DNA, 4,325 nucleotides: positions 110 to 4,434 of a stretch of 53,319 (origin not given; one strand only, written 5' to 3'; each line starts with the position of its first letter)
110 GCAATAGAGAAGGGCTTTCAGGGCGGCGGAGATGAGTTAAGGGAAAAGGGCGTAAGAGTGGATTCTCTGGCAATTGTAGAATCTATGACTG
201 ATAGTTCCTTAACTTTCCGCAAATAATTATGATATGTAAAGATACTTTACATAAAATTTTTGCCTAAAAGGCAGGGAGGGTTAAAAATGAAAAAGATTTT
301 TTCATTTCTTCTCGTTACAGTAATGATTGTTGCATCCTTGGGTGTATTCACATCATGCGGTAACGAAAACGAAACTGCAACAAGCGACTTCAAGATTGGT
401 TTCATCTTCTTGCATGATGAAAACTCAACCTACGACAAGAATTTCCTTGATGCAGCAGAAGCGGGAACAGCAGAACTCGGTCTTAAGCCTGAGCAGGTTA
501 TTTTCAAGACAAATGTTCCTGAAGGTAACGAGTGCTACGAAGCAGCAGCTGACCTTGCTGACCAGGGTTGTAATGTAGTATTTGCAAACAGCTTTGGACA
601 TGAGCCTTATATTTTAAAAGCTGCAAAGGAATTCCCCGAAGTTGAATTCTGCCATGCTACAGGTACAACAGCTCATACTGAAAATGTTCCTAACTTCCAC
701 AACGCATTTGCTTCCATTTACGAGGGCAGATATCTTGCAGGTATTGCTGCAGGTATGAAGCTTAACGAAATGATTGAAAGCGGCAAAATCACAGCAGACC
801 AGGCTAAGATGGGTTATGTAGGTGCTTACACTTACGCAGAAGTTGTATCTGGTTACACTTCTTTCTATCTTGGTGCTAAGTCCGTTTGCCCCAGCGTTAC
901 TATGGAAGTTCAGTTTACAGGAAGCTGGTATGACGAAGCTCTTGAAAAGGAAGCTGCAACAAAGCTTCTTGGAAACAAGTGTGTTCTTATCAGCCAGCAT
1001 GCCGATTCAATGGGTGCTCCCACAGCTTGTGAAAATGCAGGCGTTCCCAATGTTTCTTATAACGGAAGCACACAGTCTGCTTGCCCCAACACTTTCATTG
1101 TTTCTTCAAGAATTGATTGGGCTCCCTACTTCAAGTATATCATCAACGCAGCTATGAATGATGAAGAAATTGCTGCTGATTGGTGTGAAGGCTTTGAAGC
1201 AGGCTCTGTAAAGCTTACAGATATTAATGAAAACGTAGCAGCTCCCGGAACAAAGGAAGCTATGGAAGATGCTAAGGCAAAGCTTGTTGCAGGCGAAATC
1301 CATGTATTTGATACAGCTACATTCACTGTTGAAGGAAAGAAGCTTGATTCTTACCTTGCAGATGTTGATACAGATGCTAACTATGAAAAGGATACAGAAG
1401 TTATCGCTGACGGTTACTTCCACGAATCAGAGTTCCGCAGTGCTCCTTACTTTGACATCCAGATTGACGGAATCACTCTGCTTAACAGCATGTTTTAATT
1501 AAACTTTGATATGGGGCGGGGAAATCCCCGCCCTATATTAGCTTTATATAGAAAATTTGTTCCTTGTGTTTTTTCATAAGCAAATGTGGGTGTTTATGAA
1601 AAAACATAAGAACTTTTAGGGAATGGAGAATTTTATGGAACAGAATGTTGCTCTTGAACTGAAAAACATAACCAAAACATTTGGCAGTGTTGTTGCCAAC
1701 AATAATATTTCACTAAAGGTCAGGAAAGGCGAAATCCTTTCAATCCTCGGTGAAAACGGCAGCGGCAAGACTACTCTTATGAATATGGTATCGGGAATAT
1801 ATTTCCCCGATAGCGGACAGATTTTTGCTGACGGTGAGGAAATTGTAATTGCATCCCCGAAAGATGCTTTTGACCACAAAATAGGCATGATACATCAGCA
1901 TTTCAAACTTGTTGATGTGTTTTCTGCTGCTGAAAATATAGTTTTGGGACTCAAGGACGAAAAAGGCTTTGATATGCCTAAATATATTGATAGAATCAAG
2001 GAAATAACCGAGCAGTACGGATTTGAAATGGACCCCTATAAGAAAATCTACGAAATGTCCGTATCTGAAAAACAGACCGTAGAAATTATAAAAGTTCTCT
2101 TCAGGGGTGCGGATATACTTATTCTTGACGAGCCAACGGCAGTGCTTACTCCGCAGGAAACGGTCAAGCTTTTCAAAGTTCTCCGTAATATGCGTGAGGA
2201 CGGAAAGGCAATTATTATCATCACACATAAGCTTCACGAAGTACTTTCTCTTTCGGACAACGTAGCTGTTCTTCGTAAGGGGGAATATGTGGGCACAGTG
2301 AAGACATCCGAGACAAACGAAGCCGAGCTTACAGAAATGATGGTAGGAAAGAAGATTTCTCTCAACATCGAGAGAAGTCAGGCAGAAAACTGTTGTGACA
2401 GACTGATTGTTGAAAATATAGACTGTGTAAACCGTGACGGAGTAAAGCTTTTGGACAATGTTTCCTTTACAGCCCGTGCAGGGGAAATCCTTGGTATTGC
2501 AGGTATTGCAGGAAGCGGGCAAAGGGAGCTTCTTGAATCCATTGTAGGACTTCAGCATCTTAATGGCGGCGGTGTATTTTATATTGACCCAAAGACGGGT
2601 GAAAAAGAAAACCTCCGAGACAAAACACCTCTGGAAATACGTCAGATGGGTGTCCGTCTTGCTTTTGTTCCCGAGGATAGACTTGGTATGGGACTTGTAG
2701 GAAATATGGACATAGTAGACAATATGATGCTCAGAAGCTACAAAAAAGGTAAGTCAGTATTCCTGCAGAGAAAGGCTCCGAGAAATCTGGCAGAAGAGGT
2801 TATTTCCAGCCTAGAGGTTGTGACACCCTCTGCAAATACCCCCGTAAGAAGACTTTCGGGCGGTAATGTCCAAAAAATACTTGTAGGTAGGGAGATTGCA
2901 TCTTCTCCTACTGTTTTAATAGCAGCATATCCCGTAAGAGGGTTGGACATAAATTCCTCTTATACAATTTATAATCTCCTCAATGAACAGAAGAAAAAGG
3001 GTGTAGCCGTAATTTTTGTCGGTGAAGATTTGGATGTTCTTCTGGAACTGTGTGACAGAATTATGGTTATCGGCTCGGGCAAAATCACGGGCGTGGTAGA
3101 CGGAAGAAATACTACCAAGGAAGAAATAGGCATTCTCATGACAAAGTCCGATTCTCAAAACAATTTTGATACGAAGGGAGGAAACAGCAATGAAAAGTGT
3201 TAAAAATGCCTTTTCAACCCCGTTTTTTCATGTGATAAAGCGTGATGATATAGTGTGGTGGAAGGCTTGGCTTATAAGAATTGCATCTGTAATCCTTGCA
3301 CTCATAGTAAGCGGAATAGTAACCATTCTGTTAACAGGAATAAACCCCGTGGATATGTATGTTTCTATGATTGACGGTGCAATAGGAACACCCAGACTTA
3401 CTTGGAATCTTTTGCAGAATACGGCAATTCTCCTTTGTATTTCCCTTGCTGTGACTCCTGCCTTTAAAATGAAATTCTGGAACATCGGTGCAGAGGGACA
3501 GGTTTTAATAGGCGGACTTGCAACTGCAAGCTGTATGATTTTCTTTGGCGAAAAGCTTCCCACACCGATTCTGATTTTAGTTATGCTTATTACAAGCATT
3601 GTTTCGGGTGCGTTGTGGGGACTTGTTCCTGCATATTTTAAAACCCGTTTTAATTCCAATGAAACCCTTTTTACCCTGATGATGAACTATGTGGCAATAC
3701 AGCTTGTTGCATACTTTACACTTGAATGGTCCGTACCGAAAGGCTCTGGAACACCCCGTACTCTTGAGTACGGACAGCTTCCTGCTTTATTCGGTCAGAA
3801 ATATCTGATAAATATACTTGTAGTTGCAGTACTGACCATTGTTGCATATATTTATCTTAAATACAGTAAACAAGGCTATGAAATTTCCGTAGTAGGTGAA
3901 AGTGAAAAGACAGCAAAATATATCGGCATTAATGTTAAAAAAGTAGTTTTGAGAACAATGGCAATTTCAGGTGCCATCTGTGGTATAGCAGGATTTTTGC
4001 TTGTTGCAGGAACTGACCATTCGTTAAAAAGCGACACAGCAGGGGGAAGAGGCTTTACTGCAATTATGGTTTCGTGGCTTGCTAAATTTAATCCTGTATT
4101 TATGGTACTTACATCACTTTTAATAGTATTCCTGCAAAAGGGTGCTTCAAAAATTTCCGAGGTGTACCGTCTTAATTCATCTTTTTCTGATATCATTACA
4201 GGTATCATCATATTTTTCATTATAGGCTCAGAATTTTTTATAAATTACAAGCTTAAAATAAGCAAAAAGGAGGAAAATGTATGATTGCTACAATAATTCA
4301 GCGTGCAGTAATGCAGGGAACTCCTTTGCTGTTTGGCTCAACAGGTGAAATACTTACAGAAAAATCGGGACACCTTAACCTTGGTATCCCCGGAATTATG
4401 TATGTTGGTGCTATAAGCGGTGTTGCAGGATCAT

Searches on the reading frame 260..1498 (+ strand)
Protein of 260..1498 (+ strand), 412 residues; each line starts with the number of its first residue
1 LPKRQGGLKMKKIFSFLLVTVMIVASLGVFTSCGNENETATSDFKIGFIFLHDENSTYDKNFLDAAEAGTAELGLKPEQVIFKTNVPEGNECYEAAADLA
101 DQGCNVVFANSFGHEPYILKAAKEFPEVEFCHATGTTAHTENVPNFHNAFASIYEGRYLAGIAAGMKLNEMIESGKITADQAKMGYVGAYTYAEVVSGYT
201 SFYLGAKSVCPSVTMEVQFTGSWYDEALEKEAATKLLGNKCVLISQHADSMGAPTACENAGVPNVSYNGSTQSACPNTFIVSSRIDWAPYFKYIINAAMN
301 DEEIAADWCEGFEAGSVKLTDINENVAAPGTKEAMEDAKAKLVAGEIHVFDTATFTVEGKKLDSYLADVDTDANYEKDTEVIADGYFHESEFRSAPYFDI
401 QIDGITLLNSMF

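Call 93: search_protein_families(library=pfam, proteins=[window:260-1498:+], max_evalue=0.00001)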
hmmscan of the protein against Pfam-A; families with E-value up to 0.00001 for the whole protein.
window:260-1498:+ (412 aa): 1 family
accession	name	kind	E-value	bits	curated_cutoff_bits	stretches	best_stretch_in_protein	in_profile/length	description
PF02608.20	Bmp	-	1.6e-25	90.2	24.1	1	79-340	35-290/301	ABC transporter substrate-binding protein PnrA-like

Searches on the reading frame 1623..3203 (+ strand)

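Call 93: search_protein_families(library=pfam, proteins=[window:1623-3203:+], max_evalue=0.00001)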
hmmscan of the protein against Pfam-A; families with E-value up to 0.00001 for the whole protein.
window:1623-3203:+ (526 aa): 1 family
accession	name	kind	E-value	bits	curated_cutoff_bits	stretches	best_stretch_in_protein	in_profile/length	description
PF00005.33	ABC_tran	-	1.5e-42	145.9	25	2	27-173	2-137/137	ABC transporter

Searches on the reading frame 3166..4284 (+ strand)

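Call 93: search_protein_families(library=pfam, proteins=[window:3166-4284:+], max_evalue=0.00001)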
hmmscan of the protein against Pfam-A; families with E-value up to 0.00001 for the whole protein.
window:3166-4284:+ (372 aa): 1 family
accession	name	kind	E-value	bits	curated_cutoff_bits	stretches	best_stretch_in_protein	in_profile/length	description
PF02653.21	BPD_transp_2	-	1.5e-35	123.1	26.8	1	81-352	4-268/269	Branched-chain amino acid transport system / permease component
